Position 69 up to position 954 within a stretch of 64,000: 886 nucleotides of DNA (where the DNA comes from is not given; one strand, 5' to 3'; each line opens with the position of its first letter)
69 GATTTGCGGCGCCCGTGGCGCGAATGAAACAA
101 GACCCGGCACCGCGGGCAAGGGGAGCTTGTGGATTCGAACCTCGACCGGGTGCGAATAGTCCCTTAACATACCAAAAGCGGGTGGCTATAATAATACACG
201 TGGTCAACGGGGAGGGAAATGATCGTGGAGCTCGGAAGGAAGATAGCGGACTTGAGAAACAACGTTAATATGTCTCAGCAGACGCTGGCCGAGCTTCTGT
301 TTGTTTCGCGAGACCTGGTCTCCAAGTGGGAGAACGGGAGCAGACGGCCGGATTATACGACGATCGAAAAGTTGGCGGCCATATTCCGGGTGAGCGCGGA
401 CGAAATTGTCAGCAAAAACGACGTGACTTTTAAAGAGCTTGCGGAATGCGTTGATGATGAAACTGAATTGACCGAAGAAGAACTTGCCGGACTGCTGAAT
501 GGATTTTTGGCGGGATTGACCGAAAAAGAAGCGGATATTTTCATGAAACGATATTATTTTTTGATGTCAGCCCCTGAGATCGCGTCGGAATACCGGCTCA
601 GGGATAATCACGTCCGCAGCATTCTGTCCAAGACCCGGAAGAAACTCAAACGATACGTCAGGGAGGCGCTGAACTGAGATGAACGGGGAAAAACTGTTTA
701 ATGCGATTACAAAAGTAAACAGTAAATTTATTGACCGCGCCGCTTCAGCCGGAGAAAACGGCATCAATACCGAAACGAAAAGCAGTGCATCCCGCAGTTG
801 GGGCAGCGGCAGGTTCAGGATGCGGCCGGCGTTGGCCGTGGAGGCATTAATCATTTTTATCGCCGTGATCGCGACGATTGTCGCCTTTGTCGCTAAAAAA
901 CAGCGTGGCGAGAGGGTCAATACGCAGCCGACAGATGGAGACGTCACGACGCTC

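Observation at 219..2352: XRE-HTH::sigma70-region-4 fusion regulator translationally coupled to a large membrane-anchored partner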

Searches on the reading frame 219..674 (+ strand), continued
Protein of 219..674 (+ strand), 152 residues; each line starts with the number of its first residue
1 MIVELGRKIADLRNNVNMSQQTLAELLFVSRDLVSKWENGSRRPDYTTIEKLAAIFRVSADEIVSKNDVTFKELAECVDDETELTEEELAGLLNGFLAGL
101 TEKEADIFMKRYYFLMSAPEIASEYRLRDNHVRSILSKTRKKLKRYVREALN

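Call 66: search_solved_structures(query=A1, max_evalue=0.01, show_alignments=0)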
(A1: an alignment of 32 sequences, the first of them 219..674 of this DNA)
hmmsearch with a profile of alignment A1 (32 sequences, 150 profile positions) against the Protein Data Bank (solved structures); distinct sequences matched with E-value up to 0.01: 68 (the best 60 are shown).
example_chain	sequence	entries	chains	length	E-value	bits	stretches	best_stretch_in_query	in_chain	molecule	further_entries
8tac_A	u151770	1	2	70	1.6e-10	44.2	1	2-57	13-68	DBP48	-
9k3w_A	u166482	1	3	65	5.2e-09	39.4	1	6-63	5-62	Transcriptional regulator, PbsX family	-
7t8i_A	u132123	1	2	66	7.9e-09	38.8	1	1-63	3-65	Phage element (ICEBs1)transcriptional regulator (Xre family)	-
9sf2_A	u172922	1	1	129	6.6e-08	35.8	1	2-67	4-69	Transcriptional regulator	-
2p5t_A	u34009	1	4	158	1.6e-07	34.5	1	3-68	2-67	Putative transcriptional regulator PezA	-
2mez_A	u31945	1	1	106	2.5e-07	33.9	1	5-73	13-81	Multiprotein Bridging Factor (MBP-like)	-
2b5a_A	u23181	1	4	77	8.8e-07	32.1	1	3-65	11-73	C.BclI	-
1utx_A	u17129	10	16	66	6.7e-06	29.3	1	5-63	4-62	CYLR2 | cytolysin regulator 2 | PUTATIVE TRANSCRIPTION REGULATOR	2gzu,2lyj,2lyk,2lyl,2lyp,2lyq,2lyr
2xiu_A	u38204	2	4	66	7.3e-06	29.1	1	5-63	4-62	CYLR2 | CYLR2 SYNONYM CYTOLYSIN REPRESSOR 2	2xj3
8bny_A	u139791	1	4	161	9.8e-06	28.7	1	2-86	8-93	Immunity repressor protein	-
5tn0_A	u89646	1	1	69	1.2e-05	28.4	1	3-65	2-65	HTH-type transcriptional regulator SinR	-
3qq6_A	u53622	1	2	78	1.6e-05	28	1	3-65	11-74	HTH-type transcriptional regulator sinR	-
8jzt_A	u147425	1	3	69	2.2e-05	27.6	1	86-145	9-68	RNA polymerase sigma factor SigF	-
1b0n_A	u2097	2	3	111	2.9e-05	27.2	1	3-66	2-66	PROTEIN (SINR PROTEIN) | HTH-TYPE TRANSCRIPTIONAL REGULATOR SINR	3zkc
1y7y_A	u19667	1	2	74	3.7e-05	26.9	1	2-61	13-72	C.AhdI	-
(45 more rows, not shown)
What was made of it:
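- On ECF (group IV) sigma-70 factors: The family profile hits region 4 of SigF, SigA and SigL in the PDB (call 66).
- On XRE / Cro-C1 transcription factors: PDB matches at E 1e-10 to 1e-5 (call 66).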

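Call 67: search_protein_families(library=padloc, proteins=[window:219-674:+], max_evalue=0.01)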
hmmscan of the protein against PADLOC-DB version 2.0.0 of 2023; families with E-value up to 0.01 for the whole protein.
window:219-674:+ (152 aa): 18 families
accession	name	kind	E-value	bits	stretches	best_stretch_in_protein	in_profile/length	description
PDLC02926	HTH_VI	-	9.1e-10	36.7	1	5-63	2-60/92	-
PDLC03951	RmrA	-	2.3e-09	34.7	1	7-64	11-68/400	-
PDLC03954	RmrA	-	4.4e-09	33.8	1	6-73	12-79/380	-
PDLC04775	PDC-M69A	-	5.7e-09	34.5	1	4-72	7-75/113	-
PDLC03952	RmrA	-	8.2e-08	29.5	1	7-56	25-74/395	-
PDLC03665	Control_protein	-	6.1e-07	27.6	1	3-69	7-74/77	control protein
PDLC03945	RmrA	-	9.7e-07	26.3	1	6-67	4-65/394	-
PDLC03956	RmrA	-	2.4e-06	24.8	1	12-62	16-67/399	-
PDLC04142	capH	-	4.7e-06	25.6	1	5-92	7-91/103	capH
PDLC03947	RmrA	-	1.6e-05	21.9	1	6-58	13-65/383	-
PDLC03949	RmrA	-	2.6e-05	21.3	1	13-60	11-58/363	-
PDLC03946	RmrA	-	6.4e-05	19.8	1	12-68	10-73/357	-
PDLC03664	Control_protein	-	0.00013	20.4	1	2-62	11-71/74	control protein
PDLC03948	RmrA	-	0.00028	17.9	1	8-57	12-61/397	-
PDLC03944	RmrA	-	0.00031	17.9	1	12-58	14-60/384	-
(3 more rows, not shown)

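Call 68: search_protein_families(library=phrogs, proteins=[window:219-674:+], max_evalue=0.01)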
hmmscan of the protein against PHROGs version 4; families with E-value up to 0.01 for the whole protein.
window:219-674:+ (152 aa): 27 families (the best 25 are shown)
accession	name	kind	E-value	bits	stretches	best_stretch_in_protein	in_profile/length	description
phrog_8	-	transcription regulation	4.6e-15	56.9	1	4-92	76-179/346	transcriptional regulator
phrog_3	-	transcription regulation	2.3e-12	48.4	1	4-97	88-174/430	transcriptional repressor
phrog_5823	-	transcription regulation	3.3e-12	47.2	1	2-72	4-75/404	transcriptional regulator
phrog_2104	-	unknown function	1.7e-10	42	1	8-55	43-90/103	-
phrog_2439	-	transcription regulation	3e-10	40.5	1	6-61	9-64/367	transcriptional regulator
phrog_4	-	transcription regulation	1.3e-09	38.6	1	4-72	136-200/400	transcriptional repressor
phrog_2967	-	transcription regulation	8.4e-09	36.3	1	3-64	9-70/225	transcriptional regulator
phrog_351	-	transcription regulation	2.7e-08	33.9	1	50-147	624-726/928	RNA polymerase sigma factor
phrog_7241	-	transcription regulation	4.3e-07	31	1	8-64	65-121/122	transcriptional regulator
phrog_1190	-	transcription regulation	4.3e-07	30.8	1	30-151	44-163/167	RNA polymerase sigma factor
phrog_1740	-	transcription regulation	9.2e-07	28.7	1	77-149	146-218/567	RNA polymerase sigma factor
phrog_2328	-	transcription regulation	1.2e-06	29.3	1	5-60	16-71/128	transcriptional repressor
phrog_1124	-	transcription regulation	1.7e-06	28.7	1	4-57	8-60/177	transcriptional regulator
phrog_7396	-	unknown function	4e-06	27.7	1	5-63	16-77/227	-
phrog_5119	-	unknown function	0.00014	22.7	0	6-41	55-90/152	-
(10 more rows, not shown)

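Call 83: find_homologous_proteins(query=A9, max_evalue=1e-10)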
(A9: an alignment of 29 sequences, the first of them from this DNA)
Query A9 (29 sequences) (152 aa, profile of the alignment): 3277 proteins with E <= 1e-10 among 8000 candidates; the best 120 are listed.
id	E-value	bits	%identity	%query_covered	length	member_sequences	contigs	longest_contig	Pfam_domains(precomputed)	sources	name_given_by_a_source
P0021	8.4e-64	232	57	97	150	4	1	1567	PF12844.14,PF01381.29,PF04545.23,PF08281.19,PF13560.13,PF13443.13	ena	-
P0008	1.8e-62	228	60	95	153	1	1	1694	PF12844.14,PF13384.13,PF01381.29,PF04545.23,PF08281.19,PF13560.13,PF13443.13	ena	-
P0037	5.2e-62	226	56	97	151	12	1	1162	PF12844.14,PF13384.13,PF01381.29,PF04545.23,PF08281.19,PF13560.13,PF13443.13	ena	-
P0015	8.7e-62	225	57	97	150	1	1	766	PF12844.14,PF13384.13,PF01381.29,PF04545.23,PF08281.19,PF13560.13,PF13443.13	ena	-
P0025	1.4e-61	225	57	97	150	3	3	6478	PF12844.14,PF13384.13,PF01381.29,PF04545.23,PF08281.19,PF13560.13,PF13443.13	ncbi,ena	-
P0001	2.7e-61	224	93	99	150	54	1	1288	PF12844.14,PF01381.29,PF04545.23,PF13560.13,PF13443.13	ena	-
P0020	2.9e-61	224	59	95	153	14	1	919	PF12844.14,PF13384.13,PF01381.29,PF04545.23,PF08281.19,PF13560.13,PF13443.13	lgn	-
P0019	5.5e-61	223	59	97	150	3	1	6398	PF12844.14,PF01381.29,PF04545.23,PF13560.13,PF13443.13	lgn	-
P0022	6.7e-61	222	56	97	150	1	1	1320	PF12844.14,PF01381.29,PF04545.23,PF13560.13,PF13443.13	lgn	-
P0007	8.8e-61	222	60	97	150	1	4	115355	PF12844.14,PF01381.29,PF04545.23,PF13560.13,PF13443.13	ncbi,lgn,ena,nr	ncbi:MAG: helix-turn-helix transcriptional regulator [Clostridia bacterium]|nr:helix-turn-helix tran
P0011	1.8e-60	221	57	97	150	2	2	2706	PF12844.14,PF01381.29,PF04545.23,PF13560.13,PF13443.13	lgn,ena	-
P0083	2.6e-60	221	53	99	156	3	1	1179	PF12844.14,PF01381.29,PF04545.23,PF08281.19,PF13560.13,PF13443.13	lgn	-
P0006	2.8e-60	220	60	97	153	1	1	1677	PF12844.14,PF13384.13,PF01381.29,PF04545.23,PF08281.19,PF13560.13,PF13443.13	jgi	-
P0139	3.2e-60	220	50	98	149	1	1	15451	PF12844.14,PF01381.29,PF04545.23,PF08281.19,PF13560.13,PF13443.13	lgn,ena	-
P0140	6.7e-60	219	48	95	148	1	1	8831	PF12844.14,PF01381.29,PF04545.23,PF08281.19,PF13560.13,PF13443.13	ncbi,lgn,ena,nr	ncbi:MAG: helix-turn-helix domain-containing protein [Ruminococcus sp.]|nr:helix-turn-helix domain-c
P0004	5.3e-58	213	65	97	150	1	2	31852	PF12844.14,PF13384.13,PF01381.29,PF04545.23,PF08281.19,PF13560.13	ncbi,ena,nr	ncbi:MAG: helix-turn-helix domain-containing protein [Clostridia bacterium]|nr:helix-turn-helix doma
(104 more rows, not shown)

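Call 85: search_protein_families(library=pfam, proteins=[L041:4450-5943:+, L034:4450-5931:+, L047:1094-2533:+, L009:1889-3331:+, L051:1086-4370:+, L045:4446-7166:+, L014:1027-3042:+, L079:797-2473:+, L086:2258-3832:-], max_evalue=0.001)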
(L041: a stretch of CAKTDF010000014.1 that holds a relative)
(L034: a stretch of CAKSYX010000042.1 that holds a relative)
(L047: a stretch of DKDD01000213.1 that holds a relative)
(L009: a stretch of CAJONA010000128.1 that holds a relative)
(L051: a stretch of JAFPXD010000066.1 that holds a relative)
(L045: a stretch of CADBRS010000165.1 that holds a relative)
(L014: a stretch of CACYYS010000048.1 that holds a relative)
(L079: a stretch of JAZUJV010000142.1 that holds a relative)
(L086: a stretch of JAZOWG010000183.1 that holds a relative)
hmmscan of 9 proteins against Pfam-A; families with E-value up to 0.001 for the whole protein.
L041:4450-5943:+ (498 aa): 1 family
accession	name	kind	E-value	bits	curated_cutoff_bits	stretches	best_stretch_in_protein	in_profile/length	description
PF00079.25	Serpin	-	7.7e-65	220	27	1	152-496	17-368/370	Serpin (serine protease inhibitor)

L034:4450-5931:+ (494 aa): 1 family
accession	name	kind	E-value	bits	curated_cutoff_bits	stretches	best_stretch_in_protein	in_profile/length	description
PF00079.25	Serpin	-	6.6e-66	223.5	27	1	143-492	12-368/370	Serpin (serine protease inhibitor)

L047:1094-2533:+ (480 aa): 1 family
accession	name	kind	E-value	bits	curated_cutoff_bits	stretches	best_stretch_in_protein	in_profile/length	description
PF00079.25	Serpin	-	2.3e-68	231.6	27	1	126-479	9-369/370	Serpin (serine protease inhibitor)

L009:1889-3331:+ (481 aa): 0 families

L051:1086-4370:+ (1095 aa): 1 family
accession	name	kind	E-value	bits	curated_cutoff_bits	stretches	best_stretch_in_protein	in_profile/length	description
PF18998.6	Flg_new_2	-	8.3e-06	26.1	23.6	0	504-555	2-52/73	Divergent InlB B-repeat domain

L045:4446-7166:+ (907 aa): 0 families

L014:1027-3042:+ (672 aa): 0 families

L079:797-2473:+ (559 aa): 0 families

L086:2258-3832:- (524 aa): 2 families
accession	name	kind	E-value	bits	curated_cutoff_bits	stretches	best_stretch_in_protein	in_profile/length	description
PF04389.22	Peptidase_M28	-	4.6e-28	98.7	21.3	1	288-507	1-186/193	Peptidase family M28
PF00404.24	Dockerin_1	-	2.9e-06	27.8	22.9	1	46-96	2-52/57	Dockerin type I domain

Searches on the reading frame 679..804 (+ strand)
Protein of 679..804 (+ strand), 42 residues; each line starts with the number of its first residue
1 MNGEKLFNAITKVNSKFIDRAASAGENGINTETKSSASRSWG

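Call 58: find_homologous_proteins(query=A5, max_evalue=10)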
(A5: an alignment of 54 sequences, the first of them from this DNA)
Query A5 (54 sequences) (42 aa, profile of the alignment): 5 proteins with E <= 10 among 42 candidates.
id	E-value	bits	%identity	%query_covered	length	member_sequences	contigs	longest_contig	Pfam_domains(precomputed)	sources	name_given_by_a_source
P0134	1.1e-7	49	24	60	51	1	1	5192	-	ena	-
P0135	6.3e-6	44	33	50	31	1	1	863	-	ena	-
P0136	9.7e-5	40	-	-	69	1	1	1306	-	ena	-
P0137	4.1e-2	32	-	-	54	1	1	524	-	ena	-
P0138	4.3e-1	28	25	95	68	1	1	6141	-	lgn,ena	-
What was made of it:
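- Tried and rejected: The 42-residue version returned only 42 candidates and 5 weak fragments (call 58).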
